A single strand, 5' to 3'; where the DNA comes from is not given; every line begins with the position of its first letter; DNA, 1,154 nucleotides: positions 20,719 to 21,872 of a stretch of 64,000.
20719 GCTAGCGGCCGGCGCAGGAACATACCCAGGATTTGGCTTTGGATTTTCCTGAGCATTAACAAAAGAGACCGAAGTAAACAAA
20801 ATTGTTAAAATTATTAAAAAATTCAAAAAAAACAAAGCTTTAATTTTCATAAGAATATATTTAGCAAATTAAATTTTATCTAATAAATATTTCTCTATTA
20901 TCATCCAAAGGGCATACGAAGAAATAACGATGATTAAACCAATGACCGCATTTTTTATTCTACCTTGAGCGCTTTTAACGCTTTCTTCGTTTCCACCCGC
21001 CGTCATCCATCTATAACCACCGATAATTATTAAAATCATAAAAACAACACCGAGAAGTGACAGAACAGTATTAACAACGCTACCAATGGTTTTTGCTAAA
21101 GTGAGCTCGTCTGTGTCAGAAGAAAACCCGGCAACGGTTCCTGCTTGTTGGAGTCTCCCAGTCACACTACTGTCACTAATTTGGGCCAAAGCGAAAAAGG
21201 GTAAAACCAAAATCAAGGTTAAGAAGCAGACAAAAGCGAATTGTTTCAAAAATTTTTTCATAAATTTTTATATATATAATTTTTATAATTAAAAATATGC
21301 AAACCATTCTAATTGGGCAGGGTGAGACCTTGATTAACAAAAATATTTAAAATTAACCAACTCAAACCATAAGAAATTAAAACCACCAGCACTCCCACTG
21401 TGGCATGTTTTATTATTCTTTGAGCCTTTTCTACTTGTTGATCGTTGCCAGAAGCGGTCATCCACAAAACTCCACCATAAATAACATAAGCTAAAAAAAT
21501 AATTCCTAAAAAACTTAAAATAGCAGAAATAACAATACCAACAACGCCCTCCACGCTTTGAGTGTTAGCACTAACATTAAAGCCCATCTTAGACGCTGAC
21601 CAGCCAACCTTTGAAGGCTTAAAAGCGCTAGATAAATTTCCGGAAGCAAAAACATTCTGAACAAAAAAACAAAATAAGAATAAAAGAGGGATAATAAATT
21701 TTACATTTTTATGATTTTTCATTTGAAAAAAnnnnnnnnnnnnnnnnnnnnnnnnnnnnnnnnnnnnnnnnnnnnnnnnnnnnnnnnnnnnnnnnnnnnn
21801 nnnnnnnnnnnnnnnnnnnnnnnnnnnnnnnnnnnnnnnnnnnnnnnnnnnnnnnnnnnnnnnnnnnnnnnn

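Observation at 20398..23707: Seven tandem VirB2/TrbC-like pilin paralogues (plus an eighth at 30673) with no secretion ATPase nearby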

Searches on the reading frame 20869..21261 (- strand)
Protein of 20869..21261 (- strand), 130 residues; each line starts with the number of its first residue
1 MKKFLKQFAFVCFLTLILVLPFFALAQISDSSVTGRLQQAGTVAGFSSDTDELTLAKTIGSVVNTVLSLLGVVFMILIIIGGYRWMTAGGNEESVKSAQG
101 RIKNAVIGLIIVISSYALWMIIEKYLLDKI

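Call 3: search_protein_families(library=pfam, proteins=[window:20869-21261:-], max_evalue=1)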
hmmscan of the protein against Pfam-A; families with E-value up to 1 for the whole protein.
window:20869-21261:- (130 aa): 5 families
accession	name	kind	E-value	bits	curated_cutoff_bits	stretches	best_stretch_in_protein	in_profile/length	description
PF18895.5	T4SS_pilin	-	2.7e-10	40.6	26.6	1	55-114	5-63/71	Type IV secretion system pilin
PF16936.10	Holin_9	-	0.017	15.8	25.3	1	62-88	28-54/78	Putative holin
PF04956.18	TrbC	-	0.021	15.5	27.9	0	41-118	34-94/98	TrbC/VIRB2 pilin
PF04290.18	DctQ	-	0.038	14.3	28.3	1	56-121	58-120/132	Tripartite ATP-independent periplasmic transporters, DctQ component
PF19607.4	DUF6112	-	0.48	10.7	25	1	49-110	6-68/88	Family of unknown function (DUF6112)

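Call 45: predict_structure(alignment_id=A3)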
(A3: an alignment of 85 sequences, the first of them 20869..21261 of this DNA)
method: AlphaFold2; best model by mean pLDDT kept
length: 130 residues; sequences in the alignment: 85
mean_pLDDT: 82.1   pTM: 0.52
mean pLDDT of the five models: 82.1, 80.3, 80.3, 79.5, 79.2
residues with pLDDT >= 90: 62; 70-90: 34; 50-70: 32; < 50: 2
segments of 3 or more residues with pLDDT < 50: none
pLDDT, mean of each block of 10 residues (from residue 1): 80 87 60 61 59 73 92 97 93 95 97 94 79
secondary structure, 60 per line:
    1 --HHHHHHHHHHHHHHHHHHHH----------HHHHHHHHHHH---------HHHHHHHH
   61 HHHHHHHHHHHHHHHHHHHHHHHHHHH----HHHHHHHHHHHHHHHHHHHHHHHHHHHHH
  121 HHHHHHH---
elements in order: H3-22 H33-43 H53-87 H92-127

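Call 47: search_solved_structures(query=A3, max_evalue=10, show_alignments=3)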
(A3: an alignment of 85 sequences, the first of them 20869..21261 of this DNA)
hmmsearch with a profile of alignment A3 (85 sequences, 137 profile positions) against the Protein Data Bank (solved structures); distinct sequences matched with E-value up to 10: 14.
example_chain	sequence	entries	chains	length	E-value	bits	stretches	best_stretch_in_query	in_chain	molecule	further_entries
6i38_A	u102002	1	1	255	0.0016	21.7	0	83-101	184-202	nv2Pizza6-AYW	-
6i37_A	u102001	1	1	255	0.0017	21.6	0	83-101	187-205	nv1Pizza6-AYW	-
6i3b_A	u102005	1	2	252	0.002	21.5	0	83-102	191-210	cPizza6-AYW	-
6f0q_A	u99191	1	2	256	0.0027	21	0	83-102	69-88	Pizza6-AYW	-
6i39_A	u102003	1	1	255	0.0041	20.4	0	83-102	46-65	v31Pizza6-AYW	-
6i3a_A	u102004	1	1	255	0.0052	20.1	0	83-102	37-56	v22Pizza6-AYW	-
7zpz_A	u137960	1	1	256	0.026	17.9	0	83-102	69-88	Pizza6-TSR-TSH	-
6f0s_A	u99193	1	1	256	0.028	17.7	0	82-101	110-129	Pizza6-SYW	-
7zq2_A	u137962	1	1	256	0.035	17.4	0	82-101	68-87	Pizza6-RSH-TSH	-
7zpw_A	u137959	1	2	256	0.038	17.3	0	79-101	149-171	Pizza6-TSK-TSH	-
7zcj_A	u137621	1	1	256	0.039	17.3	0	82-101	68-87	Pizza6-TNH-TSH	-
7zqg_A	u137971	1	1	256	0.042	17.2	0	82-101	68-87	Pizza6-KSH-TSH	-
7zph_A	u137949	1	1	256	0.076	16.3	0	83-102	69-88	Pizza6-TNK-RSH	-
9lp2_A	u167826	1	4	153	0.13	15.5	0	88-107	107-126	dAID23.4L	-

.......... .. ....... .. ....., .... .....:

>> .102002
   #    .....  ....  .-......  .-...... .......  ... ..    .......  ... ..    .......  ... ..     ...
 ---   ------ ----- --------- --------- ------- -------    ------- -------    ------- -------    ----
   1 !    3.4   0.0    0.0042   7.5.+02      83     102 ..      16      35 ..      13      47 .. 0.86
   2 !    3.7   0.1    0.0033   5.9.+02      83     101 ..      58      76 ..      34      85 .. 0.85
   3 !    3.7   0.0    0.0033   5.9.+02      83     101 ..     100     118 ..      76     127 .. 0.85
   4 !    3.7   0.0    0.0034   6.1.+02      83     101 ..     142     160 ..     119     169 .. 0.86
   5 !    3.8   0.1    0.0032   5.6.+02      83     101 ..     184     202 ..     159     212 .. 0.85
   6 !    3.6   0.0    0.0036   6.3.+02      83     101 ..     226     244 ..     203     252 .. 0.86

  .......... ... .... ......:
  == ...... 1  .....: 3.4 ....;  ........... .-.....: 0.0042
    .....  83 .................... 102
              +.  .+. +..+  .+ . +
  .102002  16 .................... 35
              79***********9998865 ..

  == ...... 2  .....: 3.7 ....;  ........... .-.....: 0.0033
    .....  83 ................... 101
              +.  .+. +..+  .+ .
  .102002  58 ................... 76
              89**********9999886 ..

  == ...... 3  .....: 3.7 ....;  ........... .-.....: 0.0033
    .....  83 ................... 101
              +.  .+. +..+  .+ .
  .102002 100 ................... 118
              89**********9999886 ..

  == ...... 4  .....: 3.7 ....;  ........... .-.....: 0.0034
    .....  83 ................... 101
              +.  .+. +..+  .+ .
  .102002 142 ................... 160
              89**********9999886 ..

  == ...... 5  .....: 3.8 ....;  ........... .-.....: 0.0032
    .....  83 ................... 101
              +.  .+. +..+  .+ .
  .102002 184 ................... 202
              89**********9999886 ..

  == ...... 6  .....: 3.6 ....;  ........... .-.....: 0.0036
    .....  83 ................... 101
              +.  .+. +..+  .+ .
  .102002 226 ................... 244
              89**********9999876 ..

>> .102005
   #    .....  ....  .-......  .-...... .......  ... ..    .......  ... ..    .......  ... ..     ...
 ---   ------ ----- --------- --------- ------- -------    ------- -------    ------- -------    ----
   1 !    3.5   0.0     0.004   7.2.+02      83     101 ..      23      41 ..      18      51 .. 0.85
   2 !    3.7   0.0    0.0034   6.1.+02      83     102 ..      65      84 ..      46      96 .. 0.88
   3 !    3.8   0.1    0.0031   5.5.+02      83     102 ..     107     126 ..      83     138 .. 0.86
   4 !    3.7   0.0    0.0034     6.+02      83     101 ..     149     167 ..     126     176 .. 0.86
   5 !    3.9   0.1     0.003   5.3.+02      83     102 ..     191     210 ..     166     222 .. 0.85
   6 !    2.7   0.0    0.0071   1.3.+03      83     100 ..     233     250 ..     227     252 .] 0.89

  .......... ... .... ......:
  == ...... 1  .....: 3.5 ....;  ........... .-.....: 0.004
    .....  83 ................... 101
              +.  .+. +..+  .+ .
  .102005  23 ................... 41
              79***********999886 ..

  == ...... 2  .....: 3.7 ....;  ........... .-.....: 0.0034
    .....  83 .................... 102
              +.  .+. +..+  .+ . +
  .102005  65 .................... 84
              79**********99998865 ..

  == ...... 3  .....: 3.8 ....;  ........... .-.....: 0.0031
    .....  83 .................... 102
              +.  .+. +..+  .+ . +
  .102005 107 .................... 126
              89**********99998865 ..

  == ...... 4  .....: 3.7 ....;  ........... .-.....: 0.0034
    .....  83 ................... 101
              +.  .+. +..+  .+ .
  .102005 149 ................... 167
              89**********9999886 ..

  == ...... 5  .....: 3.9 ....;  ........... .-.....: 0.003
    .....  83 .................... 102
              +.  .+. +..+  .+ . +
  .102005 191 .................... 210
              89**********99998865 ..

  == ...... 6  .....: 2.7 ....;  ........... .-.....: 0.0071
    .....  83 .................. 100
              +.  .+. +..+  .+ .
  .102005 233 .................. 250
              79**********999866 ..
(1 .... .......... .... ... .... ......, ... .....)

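Call 48: fold_search(model_id=the predicted structure, library=pdb)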
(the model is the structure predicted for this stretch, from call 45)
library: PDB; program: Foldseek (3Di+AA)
matches with E <= 10: 208; with E <= 0.001: 0
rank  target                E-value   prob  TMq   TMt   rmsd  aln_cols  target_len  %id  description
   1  4wwb                  1.0e+00  0.97  0.45  0.51   2.5        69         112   10  High-resolution structure of the Ni-bound form of the Y135F mutant of C. metallidurans CnrXs (released 2015-02-11)
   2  5ie9_A                1.1e+00  0.44  0.29  0.39  10.6        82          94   12  Crystal structure of the Bacillus-conserved MazG protein, a nucleotide pyrophosphohydrolase (released 2016-03-30)
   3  3epv_C                1.1e+00  0.97  0.44  0.53   2.7        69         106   10  X-ray Structure of the Metal-sensor CnrX in both the Apo- and Copper-bound Forms (released 2008-11-25)
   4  2y39                  1.2e+00  0.97  0.45  0.52   2.5        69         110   10  Ni-bound form of Cupriavidus metallidurans CH34 CnrXs (released 2011-03-30)
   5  2y3h_A                1.4e+00  0.87  0.43  0.50   3.8        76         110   10  E63Q mutant of Cupriavidus metallidurans CH34 CnrXs (released 2011-03-30)
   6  2y3d_A                1.5e+00  0.91  0.44  0.51   2.6        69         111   10  Zn-bound form of Cupriavidus metallidurans CH34 CnrXs (released 2011-03-30)
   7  5ie9_C                1.5e+00  0.30  0.28  0.37  10.7        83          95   12  Crystal structure of the Bacillus-conserved MazG protein, a nucleotide pyrophosphohydrolase (released 2016-03-30)
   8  2y3h_C                1.7e+00  0.93  0.45  0.53   2.5        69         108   10  E63Q mutant of Cupriavidus metallidurans CH34 CnrXs (released 2011-03-30)
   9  8vc9_E                1.7e+00  0.85  0.41  0.16   2.7        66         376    9  Hybrid response regulator LvrB from Leptospira / phosphorylated REC form (released 2024-12-18)
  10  3zg1_D                1.8e+00  0.89  0.39  0.46   2.7        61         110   10  NI-BOUND FORM OF M123A MUTANT OF CUPRIAVIDUS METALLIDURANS CH34 CNRXS (released 2013-10-23)
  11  2y3h_B                2.0e+00  0.91  0.44  0.52   2.6        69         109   10  E63Q mutant of Cupriavidus metallidurans CH34 CnrXs (released 2011-03-30)
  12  8zar_C                2.0e+00  0.69  0.43  0.18   2.3        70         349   11  EmrAB-TolC MFS-type tripartite multidrug efflux pump FA (released 2025-04-30)
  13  1a91_MODEL_1_A        2.1e+00  0.66  0.40  0.59   3.0        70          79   17  SUBUNIT C OF THE F1FO ATP SYNTHASE OF ESCHERICHIA COLI; NMR, 10 STRUCTURES (released 1998-07-01)
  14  2y3b                  2.2e+00  0.90  0.45  0.52   2.1        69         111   12  Co-bound form of Cupriavidus metallidurans CH34 CnrXs (released 2011-03-30)
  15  8zal_B                2.2e+00  0.33  0.36  0.16   4.2        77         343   13  EmrAB-TolC MFS-type tripartite multidrug efflux pump EA (released 2025-04-30)
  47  8dfu_0                3.6e+00  0.54  0.44  0.63   3.3        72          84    8  Cryo-EM structure of conjugation pili from Aeropyrum pernix (released 2023-03-22)
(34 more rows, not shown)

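Call 50: search_dna_similar(query=window:20869-21261:-, collection=plasmids, mode=protein, max_evalue=1, max_rows=25)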
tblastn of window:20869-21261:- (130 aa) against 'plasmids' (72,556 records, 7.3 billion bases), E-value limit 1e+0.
Records with a match: 2; places in all: 2; records where one place covers at least 80% of the query: 0.
Best place of each record, by identity: <60% 2.
By first word of the organism name: Planococcus 1; Miltoncostaea 1.
By predicted mobility (MOB-suite, as given by PLSDB): non-mobilizable 2.
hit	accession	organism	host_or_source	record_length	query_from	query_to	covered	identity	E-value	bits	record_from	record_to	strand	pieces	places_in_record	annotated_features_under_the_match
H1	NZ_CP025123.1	Planococcus sp. MB-3u-03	-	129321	21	94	57%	37.8%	2e-1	38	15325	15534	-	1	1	hypothetical protein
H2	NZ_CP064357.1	Miltoncostaea oceani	pure culture,marine sediment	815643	40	126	67%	32.2%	2e-1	38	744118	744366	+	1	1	pilin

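Call 51: get_annotated_region(hit=H2, flank=12000)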
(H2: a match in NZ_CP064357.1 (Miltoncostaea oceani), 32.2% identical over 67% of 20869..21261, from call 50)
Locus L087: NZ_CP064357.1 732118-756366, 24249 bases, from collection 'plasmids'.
description: Miltoncostaea oceani strain SCSIO 61214 plasmid unnamed1, complete sequence
organism: Miltoncostaea oceani (NCBI taxid 2843216)
taxonomy: Bacteria; Actinomycetota; Thermoleophilia; Miltoncostaeales; Miltoncostaeaceae; Miltoncostaea; Miltoncostaea oceani
host: -; source: pure culture,marine sediment; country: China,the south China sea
typing (MOB-suite, as given by PLSDB): non-mobilizable
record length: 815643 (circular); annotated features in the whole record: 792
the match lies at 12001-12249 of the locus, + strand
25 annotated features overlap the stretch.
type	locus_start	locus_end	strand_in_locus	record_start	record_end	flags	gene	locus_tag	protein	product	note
CDS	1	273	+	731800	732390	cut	-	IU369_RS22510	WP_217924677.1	hypothetical protein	-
CDS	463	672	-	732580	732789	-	-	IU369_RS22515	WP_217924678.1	hypothetical protein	-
CDS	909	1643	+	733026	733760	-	-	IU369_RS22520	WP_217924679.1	hypothetical protein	-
CDS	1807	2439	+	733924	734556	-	-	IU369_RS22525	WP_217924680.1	hypothetical protein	-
CDS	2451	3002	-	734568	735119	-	-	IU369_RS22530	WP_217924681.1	hypothetical protein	-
CDS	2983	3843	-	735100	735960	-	-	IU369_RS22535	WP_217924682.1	hypothetical protein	-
CDS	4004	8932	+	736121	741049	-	-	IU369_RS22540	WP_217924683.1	LAGLIDADG family homing endonuclease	-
CDS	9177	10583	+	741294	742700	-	-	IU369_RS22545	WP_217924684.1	hypothetical protein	-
CDS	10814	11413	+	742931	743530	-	-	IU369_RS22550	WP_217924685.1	hypothetical protein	-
CDS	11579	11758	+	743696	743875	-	-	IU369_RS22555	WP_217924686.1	hypothetical protein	-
CDS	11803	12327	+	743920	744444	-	-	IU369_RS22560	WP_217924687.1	pilin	-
CDS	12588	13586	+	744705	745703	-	-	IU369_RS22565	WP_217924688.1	lysylphosphatidylglycerol synthase domain-containing protein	-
CDS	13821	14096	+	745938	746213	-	-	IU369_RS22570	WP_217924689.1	hypothetical protein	-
CDS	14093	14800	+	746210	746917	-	-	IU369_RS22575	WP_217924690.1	hypothetical protein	-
CDS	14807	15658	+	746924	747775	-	-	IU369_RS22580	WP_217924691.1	hypothetical protein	-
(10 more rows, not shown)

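Call 97: search_protein_representatives(alignment_id=A3)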
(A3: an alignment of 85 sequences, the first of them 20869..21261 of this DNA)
Query: 85 sequences, 137 profile positions. Proteins with E-value up to 0.001 (for the whole library): 75824; up to 1e-10: 28334; up to 1e-30: 1090. The best 150 are listed.
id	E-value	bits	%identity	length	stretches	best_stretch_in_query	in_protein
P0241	3.0e-77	273.6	-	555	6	1-125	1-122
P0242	1.3e-73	261.8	-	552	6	5-126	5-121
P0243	2.7e-70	251.0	-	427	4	6-131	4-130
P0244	1.1e-65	236.0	-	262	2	6-133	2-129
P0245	1.1e-64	232.8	-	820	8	57-125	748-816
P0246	1.6e-61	222.6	-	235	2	6-129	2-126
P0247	2.2e-60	218.9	-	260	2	5-132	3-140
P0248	9.5e-60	216.9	-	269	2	14-133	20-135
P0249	1.1e-57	210.2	-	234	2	43-129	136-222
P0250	2.1e-57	209.3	-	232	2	7-133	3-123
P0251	2.9e-57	208.8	-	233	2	1-130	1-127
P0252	2.7e-56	205.7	-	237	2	30-131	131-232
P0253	2.1e-55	202.8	-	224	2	1-133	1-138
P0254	3.1e-55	202.2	-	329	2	33-132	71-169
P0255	4.4e-55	201.8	-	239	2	9-131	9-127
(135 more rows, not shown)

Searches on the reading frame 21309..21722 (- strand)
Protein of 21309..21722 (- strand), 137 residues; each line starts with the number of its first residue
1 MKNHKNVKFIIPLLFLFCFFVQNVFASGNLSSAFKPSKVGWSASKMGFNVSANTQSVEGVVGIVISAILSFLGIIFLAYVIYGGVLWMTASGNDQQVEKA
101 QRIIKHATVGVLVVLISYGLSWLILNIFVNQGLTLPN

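Call 3: search_protein_families(library=pfam, proteins=[window:21309-21722:-], max_evalue=1)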
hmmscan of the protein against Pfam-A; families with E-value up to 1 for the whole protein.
window:21309-21722:- (137 aa): 9 families
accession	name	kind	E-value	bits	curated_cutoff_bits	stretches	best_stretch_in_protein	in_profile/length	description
PF18895.5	T4SS_pilin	-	1.4e-05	25.6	26.6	1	65-127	13-70/71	Type IV secretion system pilin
PF04893.22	Yip1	-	0.00045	20.6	28.6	1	11-125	23-124/173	Yip1 domain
PF00001.26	7tm_1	-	0.00051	20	30.5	1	3-129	98-223/260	7 transmembrane receptor (rhodopsin family)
PF05545.16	FixQ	-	0.019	15.4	29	1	66-104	7-45/49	Cbb3-type cytochrome oxidase component FixQ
PF10810.13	DUF2545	-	0.038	14.6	27.8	1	50-94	15-54/80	Protein of unknown function (DUF2545)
PF19607.4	DUF6112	-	0.069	13.4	25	1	61-130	16-85/88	Family of unknown function (DUF6112)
PF20357.3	DUF6652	-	0.32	11.4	27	1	68-135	48-115/183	Family of unknown function (DUF6652)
PF10661.14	EssA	-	0.87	9.9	24.1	1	94-127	112-146/147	WXG100 protein secretion system (Wss), protein EssA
PF07666.16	MpPF26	-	0.91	10.1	37.2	1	60-125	3-68/75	M penetrans paralogue family 26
